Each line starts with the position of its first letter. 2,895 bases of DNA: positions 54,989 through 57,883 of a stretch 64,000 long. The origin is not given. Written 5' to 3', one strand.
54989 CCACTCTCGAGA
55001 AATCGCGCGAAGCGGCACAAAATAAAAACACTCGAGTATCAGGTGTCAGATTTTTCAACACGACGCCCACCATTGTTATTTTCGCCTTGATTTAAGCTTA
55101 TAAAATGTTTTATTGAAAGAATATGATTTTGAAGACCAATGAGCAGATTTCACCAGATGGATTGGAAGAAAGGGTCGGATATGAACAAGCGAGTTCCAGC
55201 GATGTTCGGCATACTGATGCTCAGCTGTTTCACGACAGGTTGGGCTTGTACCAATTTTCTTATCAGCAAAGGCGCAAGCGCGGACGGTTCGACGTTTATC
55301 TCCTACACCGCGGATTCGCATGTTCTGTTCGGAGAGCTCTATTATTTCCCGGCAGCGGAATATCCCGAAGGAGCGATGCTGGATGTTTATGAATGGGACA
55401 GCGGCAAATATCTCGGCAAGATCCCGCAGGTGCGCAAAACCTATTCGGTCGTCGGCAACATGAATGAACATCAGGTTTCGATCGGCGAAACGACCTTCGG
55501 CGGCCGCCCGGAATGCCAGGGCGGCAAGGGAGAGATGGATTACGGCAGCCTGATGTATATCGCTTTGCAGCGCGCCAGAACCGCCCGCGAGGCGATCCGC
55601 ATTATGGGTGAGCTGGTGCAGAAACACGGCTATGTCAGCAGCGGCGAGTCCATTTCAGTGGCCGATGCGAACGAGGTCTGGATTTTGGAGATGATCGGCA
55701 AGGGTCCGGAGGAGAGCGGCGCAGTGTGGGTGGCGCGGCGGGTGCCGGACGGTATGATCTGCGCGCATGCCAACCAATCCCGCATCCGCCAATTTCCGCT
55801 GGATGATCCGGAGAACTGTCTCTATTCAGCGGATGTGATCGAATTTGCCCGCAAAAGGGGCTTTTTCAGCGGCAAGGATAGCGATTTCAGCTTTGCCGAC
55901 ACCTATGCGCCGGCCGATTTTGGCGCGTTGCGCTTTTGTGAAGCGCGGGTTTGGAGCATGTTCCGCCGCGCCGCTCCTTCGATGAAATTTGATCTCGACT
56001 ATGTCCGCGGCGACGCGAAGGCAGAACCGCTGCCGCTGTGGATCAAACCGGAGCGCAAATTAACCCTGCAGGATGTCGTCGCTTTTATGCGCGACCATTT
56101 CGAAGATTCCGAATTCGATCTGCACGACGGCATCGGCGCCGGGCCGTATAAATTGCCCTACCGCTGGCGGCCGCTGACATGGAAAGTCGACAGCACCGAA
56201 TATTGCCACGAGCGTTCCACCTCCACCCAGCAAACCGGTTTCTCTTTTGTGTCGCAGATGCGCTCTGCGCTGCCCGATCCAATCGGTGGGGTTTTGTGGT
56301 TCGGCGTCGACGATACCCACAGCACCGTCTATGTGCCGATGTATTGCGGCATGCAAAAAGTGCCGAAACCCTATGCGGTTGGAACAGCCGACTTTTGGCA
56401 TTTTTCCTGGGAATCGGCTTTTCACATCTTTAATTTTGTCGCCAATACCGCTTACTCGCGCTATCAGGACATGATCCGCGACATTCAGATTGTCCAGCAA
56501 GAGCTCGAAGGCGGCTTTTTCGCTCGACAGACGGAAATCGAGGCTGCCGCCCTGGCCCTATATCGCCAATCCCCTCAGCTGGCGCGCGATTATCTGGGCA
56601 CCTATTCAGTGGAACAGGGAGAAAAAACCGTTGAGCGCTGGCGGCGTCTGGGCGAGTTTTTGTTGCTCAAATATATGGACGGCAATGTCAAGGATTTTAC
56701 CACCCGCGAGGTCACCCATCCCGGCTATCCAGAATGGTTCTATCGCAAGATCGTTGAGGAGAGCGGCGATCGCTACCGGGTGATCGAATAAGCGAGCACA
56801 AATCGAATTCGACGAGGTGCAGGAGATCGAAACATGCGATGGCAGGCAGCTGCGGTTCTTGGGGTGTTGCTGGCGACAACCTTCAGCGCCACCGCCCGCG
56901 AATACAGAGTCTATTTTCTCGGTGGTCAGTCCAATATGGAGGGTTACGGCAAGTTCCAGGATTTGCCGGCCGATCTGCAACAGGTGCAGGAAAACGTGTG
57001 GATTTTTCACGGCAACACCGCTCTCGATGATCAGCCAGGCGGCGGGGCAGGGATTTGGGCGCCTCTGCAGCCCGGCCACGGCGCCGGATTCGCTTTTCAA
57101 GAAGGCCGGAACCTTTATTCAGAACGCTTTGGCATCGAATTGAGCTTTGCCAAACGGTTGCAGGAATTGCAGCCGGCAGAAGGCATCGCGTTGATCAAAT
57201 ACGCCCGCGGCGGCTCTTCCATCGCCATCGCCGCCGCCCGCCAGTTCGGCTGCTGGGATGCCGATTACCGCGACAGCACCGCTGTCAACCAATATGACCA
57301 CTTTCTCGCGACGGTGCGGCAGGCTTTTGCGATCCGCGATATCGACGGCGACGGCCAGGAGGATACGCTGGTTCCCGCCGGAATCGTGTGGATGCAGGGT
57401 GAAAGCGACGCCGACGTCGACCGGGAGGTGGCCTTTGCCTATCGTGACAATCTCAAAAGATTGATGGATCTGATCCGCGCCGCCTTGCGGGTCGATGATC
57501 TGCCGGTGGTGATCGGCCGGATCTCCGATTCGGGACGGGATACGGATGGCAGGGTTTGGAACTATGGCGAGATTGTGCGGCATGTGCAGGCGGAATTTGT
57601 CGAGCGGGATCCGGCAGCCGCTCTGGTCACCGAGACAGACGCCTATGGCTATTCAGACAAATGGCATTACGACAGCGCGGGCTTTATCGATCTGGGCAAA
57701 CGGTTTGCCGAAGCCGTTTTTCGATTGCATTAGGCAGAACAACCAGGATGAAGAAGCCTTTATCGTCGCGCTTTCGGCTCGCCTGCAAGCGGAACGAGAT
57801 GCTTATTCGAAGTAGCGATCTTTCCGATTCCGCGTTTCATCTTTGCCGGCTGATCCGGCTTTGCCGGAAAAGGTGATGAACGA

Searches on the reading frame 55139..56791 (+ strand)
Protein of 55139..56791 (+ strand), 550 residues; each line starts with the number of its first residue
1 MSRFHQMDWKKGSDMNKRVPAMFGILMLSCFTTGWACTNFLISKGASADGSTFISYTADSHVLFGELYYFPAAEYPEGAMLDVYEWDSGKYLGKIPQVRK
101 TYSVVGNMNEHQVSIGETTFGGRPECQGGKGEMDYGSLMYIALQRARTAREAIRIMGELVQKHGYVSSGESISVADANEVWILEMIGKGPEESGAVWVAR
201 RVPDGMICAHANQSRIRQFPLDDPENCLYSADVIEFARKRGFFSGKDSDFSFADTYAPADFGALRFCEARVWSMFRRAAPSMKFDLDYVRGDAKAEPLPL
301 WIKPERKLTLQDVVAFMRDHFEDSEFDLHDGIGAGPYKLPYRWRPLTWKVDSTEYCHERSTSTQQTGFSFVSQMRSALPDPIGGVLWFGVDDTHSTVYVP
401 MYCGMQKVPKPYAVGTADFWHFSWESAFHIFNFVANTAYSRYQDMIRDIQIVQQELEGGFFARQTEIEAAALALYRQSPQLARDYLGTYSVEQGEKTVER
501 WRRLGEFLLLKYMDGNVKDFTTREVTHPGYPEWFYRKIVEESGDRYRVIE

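Call 13: find_encoding_contigs(protein=window:55139-56791:+, flank=4000, max_places=10)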
Protein window:55139-56791:+ (550 aa): 1 contig read that carries it; 1 place shown.
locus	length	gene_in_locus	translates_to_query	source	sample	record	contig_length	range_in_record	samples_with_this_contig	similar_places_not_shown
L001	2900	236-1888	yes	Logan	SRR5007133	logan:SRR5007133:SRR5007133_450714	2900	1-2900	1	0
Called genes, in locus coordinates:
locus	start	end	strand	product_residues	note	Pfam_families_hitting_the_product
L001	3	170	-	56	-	?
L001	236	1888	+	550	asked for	PF03577:Peptidase_C69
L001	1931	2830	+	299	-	PF03629:SASA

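Call 15: search_protein_families(library=pfam, proteins=[window:55139-56791:+], max_evalue=0.01)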
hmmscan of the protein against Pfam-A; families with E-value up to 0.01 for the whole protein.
window:55139-56791:+ (550 aa): 1 family
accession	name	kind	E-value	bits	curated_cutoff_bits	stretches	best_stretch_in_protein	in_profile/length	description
PF03577.20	Peptidase_C69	-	9.1e-94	315.1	23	2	70-454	58-401/402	Peptidase family C69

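Call 16: find_related_loci(query=window:55139-56791:+, collection=genome_contigs, flank=10000)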
Query window:55139-56791:+ (550 aa) in genome_contigs; peptide patterns used: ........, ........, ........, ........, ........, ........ (x = any residue, [..] = any of these).
600 stretches matched a pattern (row limit reached: there are more); 597 encode a relative of the query (tblastn E <= 1e-3); the best 80 are kept; 80 distinct loci.
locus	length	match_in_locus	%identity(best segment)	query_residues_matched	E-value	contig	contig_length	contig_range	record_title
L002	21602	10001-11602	68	15-548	0e+0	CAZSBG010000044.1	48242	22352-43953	MAG TPA_asm: uncultured Cytophagia bacterium isolate SRP141376_co4_290 genome assembly, contig: NODE_1311_length_48242_c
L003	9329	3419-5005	67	26-550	0e+0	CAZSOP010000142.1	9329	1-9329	MAG TPA_asm: uncultured Cytophagia bacterium isolate binchicken_co8_16 genome assembly, contig: NODE_14325_length_9329_c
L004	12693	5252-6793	69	36-550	0e+0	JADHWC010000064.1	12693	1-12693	MAG: Candidatus Neomarinimicrobiota bacterium isolate BS750m-G17 BS-750m-C8771, whole genome shotgun sequence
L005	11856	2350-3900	68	36-550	0e+0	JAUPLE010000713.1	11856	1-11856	MAG: Acidobacteriota bacterium isolate erpe_2018_pw_9hr_WHONDRS-PP48-000088_B_bin.18 scaffold_1028846, whole genome shot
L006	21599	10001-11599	66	17-548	0e+0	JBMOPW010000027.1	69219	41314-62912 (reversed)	MAG: Candidatus Zhuqueibacterota bacterium isolate Betzabe_MAG138 MAG138_27, whole genome shotgun sequence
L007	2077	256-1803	67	36-549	0e+0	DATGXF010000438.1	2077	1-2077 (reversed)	MAG TPA_asm: Candidatus Deferrimicrobium sp. isolate SMAG_U10602 k141_116195, whole genome shotgun sequence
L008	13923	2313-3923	64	17-550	0e+0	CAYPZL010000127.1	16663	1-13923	MAG TPA_asm: uncultured Pirellulales bacterium isolate SRP338002_co1_156 genome assembly, contig: NODE_3237_length_16663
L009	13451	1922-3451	67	37-547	0e+0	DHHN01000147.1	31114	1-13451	MAG TPA_asm: bacterium UBP1_UBA4771 isolate UBA4771 UBA4771_contig_5062, whole genome shotgun sequence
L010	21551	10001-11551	67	33-550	0e+0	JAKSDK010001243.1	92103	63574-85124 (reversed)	MAG: Phycisphaerales bacterium isolate MAG.67 k141_5480463, whole genome shotgun sequence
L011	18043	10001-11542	68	36-550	0e+0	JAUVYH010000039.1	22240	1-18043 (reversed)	MAG: Candidatus Neomarinimicrobiota bacterium isolate CSMAG_1237 CSMAG_1237_k141_1379055_length_22240_cov_8.0000, whole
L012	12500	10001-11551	64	33-550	0e+0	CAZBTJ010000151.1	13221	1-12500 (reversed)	MAG TPA_asm: uncultured Pirellulales bacterium isolate SRP191223_co1_250 genome assembly, contig: NODE_5103_length_13221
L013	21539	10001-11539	64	36-549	0e+0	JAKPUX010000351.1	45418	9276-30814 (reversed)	MAG: bacterium isolate USPA_maxbin.129 k141_817788, whole genome shotgun sequence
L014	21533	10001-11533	65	37-548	0e+0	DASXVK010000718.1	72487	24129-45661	MAG TPA_asm: Polyangia bacterium isolate SMAG_U4743 k141_17938, whole genome shotgun sequence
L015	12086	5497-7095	62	15-548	0e+0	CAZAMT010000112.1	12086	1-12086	MAG TPA_asm: uncultured Bacteroidales bacterium isolate binchicken_co8_368 genome assembly, contig: NODE_9901_length_120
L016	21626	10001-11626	63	13-550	0e+0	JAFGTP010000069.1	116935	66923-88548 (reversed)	MAG: Candidatus Neomarinimicrobiota bacterium isolate Zod_Metabat.977 k87_14765060, whole genome shotgun sequence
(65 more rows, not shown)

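Call 18: find_homologous_proteins(query=window:55139-56791:+, max_evalue=1e-100)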
Query window:55139-56791:+ (550 aa): 7997 proteins with E <= 1e-100 among 8000 candidates; the best 120 are listed.
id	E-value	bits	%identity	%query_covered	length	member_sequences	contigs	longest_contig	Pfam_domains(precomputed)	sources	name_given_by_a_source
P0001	0.0e+0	1277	99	99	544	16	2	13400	PF03577.21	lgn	-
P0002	1.0e-261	888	69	97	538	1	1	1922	PF03577.21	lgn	-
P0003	2.4e-261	886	71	97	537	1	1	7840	PF03577.21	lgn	-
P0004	4.9e-261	885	70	96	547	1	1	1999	PF03577.21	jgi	jgi:dipeptidase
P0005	3.7e-260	883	71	93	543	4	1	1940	PF03577.21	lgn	-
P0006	4.0e-260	882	70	95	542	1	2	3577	PF03577.21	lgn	-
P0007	6.2e-259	878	68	97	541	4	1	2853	PF03577.21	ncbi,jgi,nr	ncbi:MAG TPA: dipeptidase [bacterium]|nr:dipeptidase [bacterium]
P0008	2.6e-258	876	68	97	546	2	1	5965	PF03577.21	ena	-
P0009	3.1e-258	876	70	95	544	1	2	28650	PF03577.21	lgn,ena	-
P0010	8.4e-258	875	72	94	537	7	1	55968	PF03577.21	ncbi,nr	ncbi:MAG: C69 family dipeptidase [candidate division KSB1 bacterium]|nr:C69 family dipeptidase [cand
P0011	8.9e-258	875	68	100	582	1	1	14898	PF03577.21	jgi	-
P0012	2.4e-257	873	70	95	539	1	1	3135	PF03577.21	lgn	-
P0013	5.0e-257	872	69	96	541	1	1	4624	PF03577.21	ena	-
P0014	5.1e-257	872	69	96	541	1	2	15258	PF03577.21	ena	-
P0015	2.8e-256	870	69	97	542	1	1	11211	PF03577.21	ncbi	-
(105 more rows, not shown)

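Call 19: find_encoding_contigs(protein=P0001, flank=10000, max_places=10)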
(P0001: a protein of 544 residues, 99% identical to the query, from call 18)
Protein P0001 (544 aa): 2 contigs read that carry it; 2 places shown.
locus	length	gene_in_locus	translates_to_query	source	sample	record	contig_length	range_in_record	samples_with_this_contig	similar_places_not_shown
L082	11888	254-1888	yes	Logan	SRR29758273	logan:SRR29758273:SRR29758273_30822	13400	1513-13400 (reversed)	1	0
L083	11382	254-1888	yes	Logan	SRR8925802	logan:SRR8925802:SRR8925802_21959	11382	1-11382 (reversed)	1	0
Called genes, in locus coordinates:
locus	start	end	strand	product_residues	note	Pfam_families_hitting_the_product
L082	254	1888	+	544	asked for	PF03577:Peptidase_C69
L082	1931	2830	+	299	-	PF03629:SASA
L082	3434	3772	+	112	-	-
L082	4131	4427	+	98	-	PF12773:DZR (weak), PF13240:Zn_Ribbon_1, PF13248:Zn_ribbon_3, PF24463:DUF7577 (weak)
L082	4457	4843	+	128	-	PF12773:DZR (weak), PF13240:Zn_Ribbon_1 (weak), PF13248:Zn_ribbon_3 (faint)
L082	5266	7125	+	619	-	PF00082:Peptidase_S8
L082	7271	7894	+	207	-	PF00440:TetR_N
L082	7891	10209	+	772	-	PF13620:CarboxypepD_reg, PF13715:CarbopepD_reg_2, PF00593:TonB_dep_Rec_b-barrel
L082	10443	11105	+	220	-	PF00702:Hydrolase, PF13419:HAD_2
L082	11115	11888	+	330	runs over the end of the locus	PF00248:Aldo_ket_red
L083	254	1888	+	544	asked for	PF03577:Peptidase_C69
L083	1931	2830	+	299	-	PF03629:SASA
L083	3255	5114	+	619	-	PF00082:Peptidase_S8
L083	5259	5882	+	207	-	PF00440:TetR_N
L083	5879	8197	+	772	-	PF13620:CarboxypepD_reg, PF13715:CarbopepD_reg_2, PF00593:TonB_dep_Rec_b-barrel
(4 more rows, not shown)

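Call 20: list_cluster_members(proteins=[P0001])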
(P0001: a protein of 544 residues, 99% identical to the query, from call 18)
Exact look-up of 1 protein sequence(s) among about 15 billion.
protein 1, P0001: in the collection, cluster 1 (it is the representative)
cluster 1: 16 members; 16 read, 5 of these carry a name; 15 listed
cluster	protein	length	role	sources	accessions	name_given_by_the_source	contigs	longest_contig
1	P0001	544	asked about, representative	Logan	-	-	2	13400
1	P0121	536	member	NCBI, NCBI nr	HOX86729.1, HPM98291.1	MAG TPA: C69 family dipeptidase [bacterium] | C69 family dipeptidase [bacterium]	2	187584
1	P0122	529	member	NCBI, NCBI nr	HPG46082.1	MAG TPA: C69 family dipeptidase [bacterium] | C69 family dipeptidase [bacterium]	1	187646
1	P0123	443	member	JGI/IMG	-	dipeptidase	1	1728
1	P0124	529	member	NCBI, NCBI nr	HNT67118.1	MAG TPA: C69 family dipeptidase [bacterium] | C69 family dipeptidase [bacterium]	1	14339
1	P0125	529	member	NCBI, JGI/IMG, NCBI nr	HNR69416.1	MAG TPA: C69 family dipeptidase [bacterium] | C69 family dipeptidase [bacterium]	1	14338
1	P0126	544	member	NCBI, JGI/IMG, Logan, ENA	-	-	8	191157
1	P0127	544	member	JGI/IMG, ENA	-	-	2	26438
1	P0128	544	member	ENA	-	-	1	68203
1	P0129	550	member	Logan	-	-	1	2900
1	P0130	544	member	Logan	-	-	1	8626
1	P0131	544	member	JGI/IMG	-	-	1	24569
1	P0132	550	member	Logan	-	-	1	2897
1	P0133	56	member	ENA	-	-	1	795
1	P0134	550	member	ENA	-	-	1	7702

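Call 21: find_encoding_contigs(protein=P0126, flank=10000, max_places=10)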
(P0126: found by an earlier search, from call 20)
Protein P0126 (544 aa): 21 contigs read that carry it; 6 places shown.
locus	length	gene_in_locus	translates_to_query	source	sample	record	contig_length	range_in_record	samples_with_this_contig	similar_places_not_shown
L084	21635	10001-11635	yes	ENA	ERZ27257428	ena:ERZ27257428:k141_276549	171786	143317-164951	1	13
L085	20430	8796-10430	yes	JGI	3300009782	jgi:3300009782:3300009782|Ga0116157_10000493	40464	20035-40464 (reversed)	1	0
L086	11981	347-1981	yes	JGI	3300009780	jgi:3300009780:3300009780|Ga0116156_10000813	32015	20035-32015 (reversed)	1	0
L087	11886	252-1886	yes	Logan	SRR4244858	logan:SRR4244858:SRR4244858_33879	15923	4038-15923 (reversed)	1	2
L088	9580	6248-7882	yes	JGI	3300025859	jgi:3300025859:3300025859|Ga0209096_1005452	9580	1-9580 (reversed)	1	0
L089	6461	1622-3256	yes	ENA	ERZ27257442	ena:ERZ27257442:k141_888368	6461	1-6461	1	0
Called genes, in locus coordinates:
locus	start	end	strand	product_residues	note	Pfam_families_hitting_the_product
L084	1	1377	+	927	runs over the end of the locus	PF02837:Glyco_hydro_2_N, PF00703:Glyco_hydro_2, PF02836:Glyco_hydro_2_C (weak)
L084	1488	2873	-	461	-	PF13529:Peptidase_C39_2, PF18962:Por_Secre_tail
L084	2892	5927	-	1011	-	PF00873:ACR_tran, PF03176:MMPL, PF02355:SecD_SecF_C (weak)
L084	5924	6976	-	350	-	PF25919:BSH_CusB (faint), PF25973:BSH_CzcB (weak), PF25885:HH_EMRA (weak), PF25954:Beta-barrel_RND_2, PF25989:YknX_C (faint)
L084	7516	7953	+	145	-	PF01957:NfeD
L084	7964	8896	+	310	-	PF01145:Band_7, PF16200:Band_7_C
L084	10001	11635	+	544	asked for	PF03577:Peptidase_C69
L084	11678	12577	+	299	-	PF03629:SASA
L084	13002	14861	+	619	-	PF00082:Peptidase_S8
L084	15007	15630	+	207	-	PF00440:TetR_N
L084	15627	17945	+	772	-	PF13620:CarboxypepD_reg, PF13715:CarbopepD_reg_2, PF00593:TonB_dep_Rec_b-barrel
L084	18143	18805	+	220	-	PF00702:Hydrolase, PF13419:HAD_2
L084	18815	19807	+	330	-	PF00248:Aldo_ket_red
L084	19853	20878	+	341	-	PF13365:Trypsin_2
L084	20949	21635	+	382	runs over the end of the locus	PF16392:DUF5001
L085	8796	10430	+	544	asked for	PF03577:Peptidase_C69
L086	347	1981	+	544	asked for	PF03577:Peptidase_C69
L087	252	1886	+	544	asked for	PF03577:Peptidase_C69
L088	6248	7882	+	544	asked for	PF03577:Peptidase_C69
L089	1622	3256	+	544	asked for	PF03577:Peptidase_C69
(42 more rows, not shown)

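Call 22: find_encoding_contigs(protein=P0121, flank=10000, max_places=10)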
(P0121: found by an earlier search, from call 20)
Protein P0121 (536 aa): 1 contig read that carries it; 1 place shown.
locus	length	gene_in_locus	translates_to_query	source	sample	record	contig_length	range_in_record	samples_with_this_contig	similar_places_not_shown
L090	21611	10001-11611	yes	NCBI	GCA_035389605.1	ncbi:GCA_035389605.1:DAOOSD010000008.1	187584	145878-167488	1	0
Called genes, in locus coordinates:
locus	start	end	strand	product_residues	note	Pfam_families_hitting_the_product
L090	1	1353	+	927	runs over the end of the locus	PF02837:Glyco_hydro_2_N, PF00703:Glyco_hydro_2, PF02836:Glyco_hydro_2_C (weak)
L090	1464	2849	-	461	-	PF13529:Peptidase_C39_2, PF18962:Por_Secre_tail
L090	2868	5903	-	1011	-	PF00873:ACR_tran, PF03176:MMPL, PF02355:SecD_SecF_C (weak)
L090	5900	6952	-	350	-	PF25919:BSH_CusB (faint), PF25973:BSH_CzcB (weak), PF25885:HH_EMRA (weak), PF25954:Beta-barrel_RND_2, PF25989:YknX_C (faint)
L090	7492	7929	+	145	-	PF01957:NfeD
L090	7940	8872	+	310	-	PF01145:Band_7, PF16200:Band_7_C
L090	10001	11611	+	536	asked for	PF03577:Peptidase_C69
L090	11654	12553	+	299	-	PF03629:SASA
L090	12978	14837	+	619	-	PF00082:Peptidase_S8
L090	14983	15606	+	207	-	PF00440:TetR_N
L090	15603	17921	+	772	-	PF13620:CarboxypepD_reg, PF13715:CarbopepD_reg_2, PF00593:TonB_dep_Rec_b-barrel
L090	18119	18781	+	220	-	PF00702:Hydrolase, PF13419:HAD_2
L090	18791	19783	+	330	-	PF00248:Aldo_ket_red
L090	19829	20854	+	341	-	PF13365:Trypsin_2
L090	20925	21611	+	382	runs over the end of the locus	PF16392:DUF5001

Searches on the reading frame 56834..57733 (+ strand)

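Call 15: search_protein_families(library=pfam, proteins=[window:56834-57733:+], max_evalue=0.01)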
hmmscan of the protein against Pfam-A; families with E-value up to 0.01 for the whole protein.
window:56834-57733:+ (299 aa): 1 family
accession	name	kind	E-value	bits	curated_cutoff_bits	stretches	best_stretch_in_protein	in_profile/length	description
PF03629.24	SASA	-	5.7e-31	108.3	24.8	1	25-296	3-225/226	Carbohydrate esterase, sialic acid-specific acetylesterase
